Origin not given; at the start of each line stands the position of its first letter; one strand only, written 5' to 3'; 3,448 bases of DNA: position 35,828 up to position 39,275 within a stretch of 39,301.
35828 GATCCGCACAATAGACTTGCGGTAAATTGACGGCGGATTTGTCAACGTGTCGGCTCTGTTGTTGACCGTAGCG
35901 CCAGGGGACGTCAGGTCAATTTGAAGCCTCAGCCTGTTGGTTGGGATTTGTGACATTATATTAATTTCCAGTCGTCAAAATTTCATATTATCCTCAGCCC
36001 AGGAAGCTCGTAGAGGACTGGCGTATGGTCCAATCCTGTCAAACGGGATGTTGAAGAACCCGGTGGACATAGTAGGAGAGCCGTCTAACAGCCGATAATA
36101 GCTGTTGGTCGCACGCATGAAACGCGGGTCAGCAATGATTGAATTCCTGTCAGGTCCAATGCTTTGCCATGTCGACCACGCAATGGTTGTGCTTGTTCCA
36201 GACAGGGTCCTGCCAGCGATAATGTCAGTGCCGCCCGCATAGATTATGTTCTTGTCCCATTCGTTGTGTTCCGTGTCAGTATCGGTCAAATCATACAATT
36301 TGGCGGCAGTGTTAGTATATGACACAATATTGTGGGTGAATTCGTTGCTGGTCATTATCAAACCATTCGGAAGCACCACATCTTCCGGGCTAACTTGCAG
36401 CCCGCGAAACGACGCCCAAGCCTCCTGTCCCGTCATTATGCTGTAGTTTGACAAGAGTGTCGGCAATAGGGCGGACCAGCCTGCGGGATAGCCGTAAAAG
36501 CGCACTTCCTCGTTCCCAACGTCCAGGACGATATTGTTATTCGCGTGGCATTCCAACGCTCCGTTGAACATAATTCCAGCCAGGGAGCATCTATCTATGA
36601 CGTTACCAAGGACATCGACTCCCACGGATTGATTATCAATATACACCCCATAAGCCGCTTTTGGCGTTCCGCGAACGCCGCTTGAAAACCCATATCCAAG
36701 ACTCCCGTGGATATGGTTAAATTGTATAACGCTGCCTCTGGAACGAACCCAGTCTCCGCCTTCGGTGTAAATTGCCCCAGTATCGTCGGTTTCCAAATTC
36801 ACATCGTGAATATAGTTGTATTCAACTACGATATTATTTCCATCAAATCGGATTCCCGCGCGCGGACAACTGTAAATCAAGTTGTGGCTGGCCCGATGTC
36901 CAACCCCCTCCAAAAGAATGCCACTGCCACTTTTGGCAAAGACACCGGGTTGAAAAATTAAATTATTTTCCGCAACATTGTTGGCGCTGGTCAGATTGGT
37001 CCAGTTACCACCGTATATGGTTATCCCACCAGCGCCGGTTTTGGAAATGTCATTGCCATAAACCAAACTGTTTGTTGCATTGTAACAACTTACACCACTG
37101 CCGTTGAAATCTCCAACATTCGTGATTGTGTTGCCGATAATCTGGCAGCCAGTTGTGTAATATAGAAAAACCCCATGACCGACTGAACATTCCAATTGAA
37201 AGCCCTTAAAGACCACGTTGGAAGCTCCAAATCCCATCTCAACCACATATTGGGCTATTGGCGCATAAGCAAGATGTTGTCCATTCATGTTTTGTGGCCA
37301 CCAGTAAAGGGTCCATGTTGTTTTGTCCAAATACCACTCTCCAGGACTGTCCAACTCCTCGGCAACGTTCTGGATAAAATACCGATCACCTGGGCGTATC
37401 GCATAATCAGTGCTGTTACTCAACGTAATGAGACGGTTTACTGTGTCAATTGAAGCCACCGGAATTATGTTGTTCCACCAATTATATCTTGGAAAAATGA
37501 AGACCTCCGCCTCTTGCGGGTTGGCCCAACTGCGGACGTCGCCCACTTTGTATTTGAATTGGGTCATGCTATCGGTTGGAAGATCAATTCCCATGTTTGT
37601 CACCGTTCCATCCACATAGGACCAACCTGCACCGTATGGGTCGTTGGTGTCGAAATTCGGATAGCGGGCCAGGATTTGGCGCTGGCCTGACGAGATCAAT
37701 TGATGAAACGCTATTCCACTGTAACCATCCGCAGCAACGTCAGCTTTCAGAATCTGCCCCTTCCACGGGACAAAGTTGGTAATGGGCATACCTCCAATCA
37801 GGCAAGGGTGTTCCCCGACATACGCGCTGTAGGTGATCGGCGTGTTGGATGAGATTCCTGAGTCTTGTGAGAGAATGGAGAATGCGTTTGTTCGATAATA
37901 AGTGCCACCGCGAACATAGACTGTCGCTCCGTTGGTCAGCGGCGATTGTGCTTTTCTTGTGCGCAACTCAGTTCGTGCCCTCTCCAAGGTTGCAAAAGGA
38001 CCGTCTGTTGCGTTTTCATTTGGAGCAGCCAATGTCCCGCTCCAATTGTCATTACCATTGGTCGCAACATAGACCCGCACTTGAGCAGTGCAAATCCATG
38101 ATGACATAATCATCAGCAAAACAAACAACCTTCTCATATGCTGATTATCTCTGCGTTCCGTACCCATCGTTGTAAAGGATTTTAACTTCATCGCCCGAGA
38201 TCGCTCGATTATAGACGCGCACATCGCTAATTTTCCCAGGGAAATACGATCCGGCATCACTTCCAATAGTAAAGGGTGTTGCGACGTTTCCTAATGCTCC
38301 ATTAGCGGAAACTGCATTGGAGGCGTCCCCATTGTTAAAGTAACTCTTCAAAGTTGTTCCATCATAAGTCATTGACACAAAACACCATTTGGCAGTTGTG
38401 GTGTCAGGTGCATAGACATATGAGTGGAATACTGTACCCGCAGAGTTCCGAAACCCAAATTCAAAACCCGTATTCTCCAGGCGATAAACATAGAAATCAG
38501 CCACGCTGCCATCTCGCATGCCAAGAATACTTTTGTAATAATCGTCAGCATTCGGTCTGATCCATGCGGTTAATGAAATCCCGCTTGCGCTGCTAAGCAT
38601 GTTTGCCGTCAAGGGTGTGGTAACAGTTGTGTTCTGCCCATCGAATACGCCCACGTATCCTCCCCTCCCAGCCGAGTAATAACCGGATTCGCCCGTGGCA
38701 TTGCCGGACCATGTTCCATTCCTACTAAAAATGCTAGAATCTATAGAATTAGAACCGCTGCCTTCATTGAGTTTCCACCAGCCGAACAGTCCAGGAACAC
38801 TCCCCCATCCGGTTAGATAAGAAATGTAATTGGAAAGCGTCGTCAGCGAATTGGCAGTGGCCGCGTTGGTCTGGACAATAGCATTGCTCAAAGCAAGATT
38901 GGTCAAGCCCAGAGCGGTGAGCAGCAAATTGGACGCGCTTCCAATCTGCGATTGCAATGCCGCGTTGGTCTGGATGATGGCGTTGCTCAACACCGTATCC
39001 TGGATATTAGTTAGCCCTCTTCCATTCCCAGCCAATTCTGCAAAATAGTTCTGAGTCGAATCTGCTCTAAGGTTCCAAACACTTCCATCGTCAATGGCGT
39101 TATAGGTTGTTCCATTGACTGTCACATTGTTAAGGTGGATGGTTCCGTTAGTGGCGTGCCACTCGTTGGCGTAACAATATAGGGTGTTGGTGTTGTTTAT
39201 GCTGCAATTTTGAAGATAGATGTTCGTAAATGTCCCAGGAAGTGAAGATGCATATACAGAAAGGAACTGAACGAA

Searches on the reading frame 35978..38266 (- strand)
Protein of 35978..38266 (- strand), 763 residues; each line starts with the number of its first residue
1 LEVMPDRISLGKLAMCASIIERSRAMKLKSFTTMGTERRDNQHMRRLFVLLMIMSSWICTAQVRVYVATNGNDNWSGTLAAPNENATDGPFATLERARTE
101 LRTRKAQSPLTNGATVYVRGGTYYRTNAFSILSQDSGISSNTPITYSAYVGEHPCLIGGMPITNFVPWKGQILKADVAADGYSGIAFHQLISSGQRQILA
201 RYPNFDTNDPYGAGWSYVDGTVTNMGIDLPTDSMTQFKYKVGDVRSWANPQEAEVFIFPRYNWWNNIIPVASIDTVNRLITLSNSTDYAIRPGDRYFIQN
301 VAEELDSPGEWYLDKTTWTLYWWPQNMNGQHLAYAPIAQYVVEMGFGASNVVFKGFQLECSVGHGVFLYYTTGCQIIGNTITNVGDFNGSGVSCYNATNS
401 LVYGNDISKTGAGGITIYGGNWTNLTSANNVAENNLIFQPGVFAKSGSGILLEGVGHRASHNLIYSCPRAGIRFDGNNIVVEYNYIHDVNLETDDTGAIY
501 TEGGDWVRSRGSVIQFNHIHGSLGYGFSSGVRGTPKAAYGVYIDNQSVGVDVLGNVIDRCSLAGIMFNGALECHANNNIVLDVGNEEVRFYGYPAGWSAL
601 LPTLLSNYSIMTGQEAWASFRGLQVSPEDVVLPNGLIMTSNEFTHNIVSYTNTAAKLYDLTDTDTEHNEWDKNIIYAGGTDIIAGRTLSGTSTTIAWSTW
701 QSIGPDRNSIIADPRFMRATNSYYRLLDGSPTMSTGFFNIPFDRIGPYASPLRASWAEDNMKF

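Call 100: search_protein_families(library=pfam, proteins=[window:35978-38266:-], max_evalue=0.001)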
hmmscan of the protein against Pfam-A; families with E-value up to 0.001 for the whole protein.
window:35978-38266:- (763 aa): 2 families
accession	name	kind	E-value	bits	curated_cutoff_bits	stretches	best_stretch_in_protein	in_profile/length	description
PF13229.12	Beta_helix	-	4.3e-12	46.4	25.9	2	446-583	22-137/158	Right handed beta helix region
PF21231.2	GH141_M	-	0.00017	21.9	27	1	296-325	127-156/156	GH141 insertion domain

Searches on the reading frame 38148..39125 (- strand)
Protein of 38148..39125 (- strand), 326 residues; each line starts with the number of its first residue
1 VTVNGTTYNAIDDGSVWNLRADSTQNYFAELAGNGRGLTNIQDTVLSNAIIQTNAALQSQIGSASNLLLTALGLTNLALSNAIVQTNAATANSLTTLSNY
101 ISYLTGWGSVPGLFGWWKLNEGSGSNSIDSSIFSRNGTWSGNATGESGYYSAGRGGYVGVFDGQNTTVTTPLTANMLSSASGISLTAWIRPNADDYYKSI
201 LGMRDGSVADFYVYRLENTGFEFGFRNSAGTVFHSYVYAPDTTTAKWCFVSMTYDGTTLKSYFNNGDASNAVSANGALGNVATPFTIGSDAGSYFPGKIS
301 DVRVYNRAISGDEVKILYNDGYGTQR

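Call 100: search_protein_families(library=pfam, proteins=[window:38148-39125:-], max_evalue=0.001)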
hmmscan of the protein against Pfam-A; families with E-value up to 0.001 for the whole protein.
window:38148-39125:- (326 aa): 1 family
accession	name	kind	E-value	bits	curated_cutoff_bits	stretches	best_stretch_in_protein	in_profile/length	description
PF13385.13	Laminin_G_3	-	3.4e-21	76.4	27.6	1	162-315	1-151/151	Concanavalin A-like lectin/glucanases superfamily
